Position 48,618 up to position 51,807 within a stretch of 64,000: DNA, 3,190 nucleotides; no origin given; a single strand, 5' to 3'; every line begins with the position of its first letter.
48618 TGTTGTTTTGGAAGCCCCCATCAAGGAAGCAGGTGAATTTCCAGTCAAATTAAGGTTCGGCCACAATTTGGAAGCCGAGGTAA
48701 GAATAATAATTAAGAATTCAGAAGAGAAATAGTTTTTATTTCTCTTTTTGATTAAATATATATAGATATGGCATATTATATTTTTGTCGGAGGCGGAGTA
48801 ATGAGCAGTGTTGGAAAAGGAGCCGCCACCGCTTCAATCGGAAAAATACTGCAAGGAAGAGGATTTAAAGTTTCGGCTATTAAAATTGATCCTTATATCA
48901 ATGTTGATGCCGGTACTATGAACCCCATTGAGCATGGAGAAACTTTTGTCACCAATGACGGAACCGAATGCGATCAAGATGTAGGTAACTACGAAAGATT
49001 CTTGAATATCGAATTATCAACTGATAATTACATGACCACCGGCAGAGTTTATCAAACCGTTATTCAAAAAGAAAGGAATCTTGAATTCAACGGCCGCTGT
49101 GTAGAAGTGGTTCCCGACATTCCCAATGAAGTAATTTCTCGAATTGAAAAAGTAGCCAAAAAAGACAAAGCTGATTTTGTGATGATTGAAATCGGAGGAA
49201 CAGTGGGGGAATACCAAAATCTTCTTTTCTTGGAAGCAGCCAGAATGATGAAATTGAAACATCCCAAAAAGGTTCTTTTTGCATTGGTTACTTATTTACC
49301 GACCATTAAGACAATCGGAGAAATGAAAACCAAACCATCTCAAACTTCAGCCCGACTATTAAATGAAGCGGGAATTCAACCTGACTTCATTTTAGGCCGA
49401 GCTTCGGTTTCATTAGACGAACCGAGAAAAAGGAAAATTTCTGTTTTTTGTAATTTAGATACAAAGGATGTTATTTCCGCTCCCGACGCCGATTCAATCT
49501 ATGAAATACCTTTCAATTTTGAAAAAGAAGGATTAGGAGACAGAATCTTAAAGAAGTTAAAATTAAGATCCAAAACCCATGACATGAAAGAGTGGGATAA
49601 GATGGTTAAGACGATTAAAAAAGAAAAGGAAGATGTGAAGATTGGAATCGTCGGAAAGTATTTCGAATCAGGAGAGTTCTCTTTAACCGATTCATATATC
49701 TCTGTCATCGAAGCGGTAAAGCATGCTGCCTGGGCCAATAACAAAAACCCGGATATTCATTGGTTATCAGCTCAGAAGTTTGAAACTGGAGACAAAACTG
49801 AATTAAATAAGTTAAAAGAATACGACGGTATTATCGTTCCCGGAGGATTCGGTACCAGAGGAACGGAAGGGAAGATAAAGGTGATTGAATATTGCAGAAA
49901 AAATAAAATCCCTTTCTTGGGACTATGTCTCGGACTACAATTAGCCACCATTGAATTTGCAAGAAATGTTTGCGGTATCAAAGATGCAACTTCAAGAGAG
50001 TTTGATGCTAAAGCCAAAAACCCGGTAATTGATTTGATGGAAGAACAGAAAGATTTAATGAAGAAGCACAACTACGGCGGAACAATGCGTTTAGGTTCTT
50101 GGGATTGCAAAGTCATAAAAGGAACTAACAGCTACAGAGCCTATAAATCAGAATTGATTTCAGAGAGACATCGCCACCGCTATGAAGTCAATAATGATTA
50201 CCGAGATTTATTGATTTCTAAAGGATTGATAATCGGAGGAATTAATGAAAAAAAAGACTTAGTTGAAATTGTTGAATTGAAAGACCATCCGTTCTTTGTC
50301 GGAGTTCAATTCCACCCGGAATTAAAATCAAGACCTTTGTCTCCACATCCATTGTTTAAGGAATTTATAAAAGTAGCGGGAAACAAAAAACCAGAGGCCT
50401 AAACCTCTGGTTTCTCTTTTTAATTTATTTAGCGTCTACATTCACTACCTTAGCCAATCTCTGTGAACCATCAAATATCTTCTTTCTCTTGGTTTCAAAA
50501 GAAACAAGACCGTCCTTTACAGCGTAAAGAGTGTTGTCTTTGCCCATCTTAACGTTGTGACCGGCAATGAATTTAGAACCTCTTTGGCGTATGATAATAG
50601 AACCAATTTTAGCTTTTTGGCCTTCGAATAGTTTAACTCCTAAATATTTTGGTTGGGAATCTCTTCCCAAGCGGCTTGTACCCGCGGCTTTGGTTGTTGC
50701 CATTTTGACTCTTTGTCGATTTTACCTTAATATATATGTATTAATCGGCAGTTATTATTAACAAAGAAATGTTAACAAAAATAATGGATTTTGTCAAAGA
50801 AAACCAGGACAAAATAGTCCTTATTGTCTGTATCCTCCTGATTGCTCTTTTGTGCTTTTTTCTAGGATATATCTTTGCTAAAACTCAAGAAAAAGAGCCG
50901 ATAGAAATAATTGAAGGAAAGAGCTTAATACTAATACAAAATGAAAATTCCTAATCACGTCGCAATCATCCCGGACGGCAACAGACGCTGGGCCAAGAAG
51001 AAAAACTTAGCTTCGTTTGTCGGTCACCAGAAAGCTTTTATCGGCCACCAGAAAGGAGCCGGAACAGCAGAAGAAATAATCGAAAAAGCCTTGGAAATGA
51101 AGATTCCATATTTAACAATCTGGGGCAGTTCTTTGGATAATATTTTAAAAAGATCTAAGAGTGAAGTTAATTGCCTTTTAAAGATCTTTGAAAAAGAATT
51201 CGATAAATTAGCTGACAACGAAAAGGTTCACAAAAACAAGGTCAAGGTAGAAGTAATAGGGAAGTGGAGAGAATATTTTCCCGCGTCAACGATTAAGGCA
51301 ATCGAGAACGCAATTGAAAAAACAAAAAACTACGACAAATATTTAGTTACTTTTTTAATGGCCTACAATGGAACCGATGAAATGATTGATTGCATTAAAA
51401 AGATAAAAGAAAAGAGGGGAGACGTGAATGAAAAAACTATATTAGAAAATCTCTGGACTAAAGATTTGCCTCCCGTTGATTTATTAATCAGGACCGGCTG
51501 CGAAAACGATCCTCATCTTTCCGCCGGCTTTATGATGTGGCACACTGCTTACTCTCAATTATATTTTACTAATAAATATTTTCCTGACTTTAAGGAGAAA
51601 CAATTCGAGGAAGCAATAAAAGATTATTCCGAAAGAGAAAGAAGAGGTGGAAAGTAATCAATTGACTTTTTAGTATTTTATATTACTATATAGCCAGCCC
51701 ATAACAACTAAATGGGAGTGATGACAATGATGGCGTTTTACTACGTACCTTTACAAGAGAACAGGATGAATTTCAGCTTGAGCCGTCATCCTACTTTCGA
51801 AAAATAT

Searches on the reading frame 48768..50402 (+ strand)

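Call 10: search_protein_families(library=pfam, proteins=[window:48768-50402:+])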
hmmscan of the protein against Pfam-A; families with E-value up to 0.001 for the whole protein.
window:48768-50402:+ (544 aa): 4 families
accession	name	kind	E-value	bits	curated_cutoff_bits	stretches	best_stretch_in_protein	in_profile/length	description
PF06418.20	CTP_synth_N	-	4.4e-102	341.4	26.1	1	4-266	2-265/265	CTP synthase N-terminus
PF00117.34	GATase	-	1.1e-38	133.3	22.8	1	306-535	2-189/190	Glutamine amidotransferase class-I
PF07722.19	Peptidase_C26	-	2.6e-07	31.1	20.5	1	369-518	94-219/219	Peptidase C26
PF01656.29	CbiA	-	4.2e-05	23.9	25.4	1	13-288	8-70/125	CobQ/CobB/MinD/ParA nucleotide binding domain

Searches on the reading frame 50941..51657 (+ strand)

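Call 10: search_protein_families(library=pfam, proteins=[window:50941-51657:+])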
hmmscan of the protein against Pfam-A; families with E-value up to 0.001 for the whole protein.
window:50941-51657:+ (238 aa): 1 family
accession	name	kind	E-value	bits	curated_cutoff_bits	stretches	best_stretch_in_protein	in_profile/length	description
PF01255.24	Prenyltransf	-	3.6e-55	187.3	27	1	10-237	1-219/219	Putative undecaprenyl diphosphate synthase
